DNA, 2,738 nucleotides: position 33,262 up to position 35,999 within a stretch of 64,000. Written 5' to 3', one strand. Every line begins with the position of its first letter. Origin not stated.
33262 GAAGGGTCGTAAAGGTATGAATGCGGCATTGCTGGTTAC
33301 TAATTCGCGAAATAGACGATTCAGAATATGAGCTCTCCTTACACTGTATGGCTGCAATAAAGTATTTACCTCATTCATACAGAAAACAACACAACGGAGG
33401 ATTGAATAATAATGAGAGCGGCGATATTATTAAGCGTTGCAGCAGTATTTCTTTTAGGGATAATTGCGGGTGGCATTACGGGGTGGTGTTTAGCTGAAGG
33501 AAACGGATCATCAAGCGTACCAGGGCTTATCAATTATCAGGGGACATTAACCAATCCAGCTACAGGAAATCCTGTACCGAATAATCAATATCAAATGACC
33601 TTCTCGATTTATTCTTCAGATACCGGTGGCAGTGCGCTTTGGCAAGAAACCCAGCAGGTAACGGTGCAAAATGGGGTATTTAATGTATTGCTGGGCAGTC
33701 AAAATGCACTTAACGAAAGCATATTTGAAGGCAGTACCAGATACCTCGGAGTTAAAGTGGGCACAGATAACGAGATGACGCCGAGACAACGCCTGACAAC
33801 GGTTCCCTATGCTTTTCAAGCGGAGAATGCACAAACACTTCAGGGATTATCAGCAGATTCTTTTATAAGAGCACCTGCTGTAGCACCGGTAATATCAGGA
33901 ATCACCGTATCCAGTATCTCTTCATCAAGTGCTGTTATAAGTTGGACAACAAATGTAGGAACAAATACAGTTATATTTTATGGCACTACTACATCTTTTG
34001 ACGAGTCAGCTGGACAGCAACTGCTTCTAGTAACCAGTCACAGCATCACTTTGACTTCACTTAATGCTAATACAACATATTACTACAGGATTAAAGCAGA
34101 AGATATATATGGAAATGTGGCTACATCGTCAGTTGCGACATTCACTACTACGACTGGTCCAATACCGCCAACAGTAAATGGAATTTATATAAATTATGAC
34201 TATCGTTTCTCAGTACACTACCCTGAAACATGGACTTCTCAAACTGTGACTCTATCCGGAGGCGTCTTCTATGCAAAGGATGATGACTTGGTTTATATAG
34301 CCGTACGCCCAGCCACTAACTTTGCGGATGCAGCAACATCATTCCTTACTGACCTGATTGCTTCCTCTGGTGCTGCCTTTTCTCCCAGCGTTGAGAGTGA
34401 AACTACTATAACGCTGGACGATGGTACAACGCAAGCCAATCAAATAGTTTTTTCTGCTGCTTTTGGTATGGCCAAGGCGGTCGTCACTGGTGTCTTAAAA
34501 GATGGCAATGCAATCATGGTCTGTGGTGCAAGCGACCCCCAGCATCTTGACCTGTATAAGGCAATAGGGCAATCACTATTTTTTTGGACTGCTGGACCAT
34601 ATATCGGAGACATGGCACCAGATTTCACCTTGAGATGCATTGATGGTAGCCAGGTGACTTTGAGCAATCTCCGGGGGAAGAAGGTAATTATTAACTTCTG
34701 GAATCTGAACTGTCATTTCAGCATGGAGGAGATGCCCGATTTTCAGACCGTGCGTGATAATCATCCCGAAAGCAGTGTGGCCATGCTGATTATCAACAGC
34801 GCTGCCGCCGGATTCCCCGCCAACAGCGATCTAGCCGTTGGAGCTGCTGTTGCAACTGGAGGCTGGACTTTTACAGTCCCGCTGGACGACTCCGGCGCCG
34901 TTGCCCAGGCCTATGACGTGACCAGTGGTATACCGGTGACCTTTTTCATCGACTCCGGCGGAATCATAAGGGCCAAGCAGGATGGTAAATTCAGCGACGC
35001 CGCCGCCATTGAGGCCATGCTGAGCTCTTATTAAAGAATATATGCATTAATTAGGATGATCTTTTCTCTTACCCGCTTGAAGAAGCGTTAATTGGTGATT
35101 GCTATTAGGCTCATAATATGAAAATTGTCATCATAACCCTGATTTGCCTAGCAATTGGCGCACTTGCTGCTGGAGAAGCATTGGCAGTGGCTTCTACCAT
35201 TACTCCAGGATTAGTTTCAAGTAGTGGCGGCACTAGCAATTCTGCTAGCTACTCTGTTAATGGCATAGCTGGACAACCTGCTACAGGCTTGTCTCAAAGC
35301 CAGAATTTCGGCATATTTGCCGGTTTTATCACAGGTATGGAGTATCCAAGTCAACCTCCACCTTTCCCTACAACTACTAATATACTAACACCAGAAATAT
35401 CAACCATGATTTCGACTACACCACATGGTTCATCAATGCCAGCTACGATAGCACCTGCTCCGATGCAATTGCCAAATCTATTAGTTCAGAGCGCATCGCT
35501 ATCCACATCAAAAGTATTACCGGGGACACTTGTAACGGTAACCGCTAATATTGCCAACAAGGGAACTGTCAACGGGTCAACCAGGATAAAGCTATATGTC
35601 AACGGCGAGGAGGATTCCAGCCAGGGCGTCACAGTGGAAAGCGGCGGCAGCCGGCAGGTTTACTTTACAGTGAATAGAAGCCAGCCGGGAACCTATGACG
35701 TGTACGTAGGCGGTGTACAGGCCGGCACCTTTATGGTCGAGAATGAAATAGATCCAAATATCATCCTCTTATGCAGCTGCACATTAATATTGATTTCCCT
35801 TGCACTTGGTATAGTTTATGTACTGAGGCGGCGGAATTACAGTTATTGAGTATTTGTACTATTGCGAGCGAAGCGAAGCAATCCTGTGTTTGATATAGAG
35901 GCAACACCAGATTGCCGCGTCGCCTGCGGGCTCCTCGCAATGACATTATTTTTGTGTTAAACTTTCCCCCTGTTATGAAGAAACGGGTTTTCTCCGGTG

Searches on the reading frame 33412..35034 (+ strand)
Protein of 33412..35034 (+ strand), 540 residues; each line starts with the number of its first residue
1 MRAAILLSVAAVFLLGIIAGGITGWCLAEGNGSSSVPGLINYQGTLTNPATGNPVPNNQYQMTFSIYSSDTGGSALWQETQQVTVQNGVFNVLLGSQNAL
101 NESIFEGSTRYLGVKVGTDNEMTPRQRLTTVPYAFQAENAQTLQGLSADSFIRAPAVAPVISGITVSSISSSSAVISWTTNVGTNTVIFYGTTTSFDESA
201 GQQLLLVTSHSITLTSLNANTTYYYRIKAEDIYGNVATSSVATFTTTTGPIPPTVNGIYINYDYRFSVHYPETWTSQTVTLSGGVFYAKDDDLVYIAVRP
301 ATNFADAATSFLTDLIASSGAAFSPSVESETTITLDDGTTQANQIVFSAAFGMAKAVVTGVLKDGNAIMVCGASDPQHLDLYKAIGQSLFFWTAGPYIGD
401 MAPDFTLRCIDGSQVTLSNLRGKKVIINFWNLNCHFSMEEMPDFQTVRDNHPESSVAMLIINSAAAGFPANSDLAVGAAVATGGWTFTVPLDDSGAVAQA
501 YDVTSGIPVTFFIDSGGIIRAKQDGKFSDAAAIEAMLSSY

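Call 80: search_protein_families(library=pfam, proteins=[window:33412-35034:+], max_evalue=0.0001)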
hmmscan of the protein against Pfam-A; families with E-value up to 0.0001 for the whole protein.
window:33412-35034:+ (540 aa): 3 families
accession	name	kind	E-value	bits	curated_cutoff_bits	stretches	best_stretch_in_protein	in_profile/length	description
PF00578.27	AhpC-TSA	-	1.3e-19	70.8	26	1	398-521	1-123/124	AhpC/TSA family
PF08534.16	Redoxin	-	3.8e-17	62.9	26.6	1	399-533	3-144/148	Redoxin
PF16656.11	Pur_ac_phosph_N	-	2.1e-08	35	30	1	164-246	6-93/93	Purple acid Phosphatase, N-terminal domain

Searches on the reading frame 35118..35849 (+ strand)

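Call 80: search_protein_families(library=pfam, proteins=[window:35118-35849:+], max_evalue=0.0001)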
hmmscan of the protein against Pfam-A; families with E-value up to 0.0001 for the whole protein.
window:35118-35849:+ (243 aa): 1 family
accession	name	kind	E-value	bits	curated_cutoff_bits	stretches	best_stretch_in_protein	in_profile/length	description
PF07705.17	CARDB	-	1.4e-07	32.1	22.7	1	119-197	2-81/101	CARDB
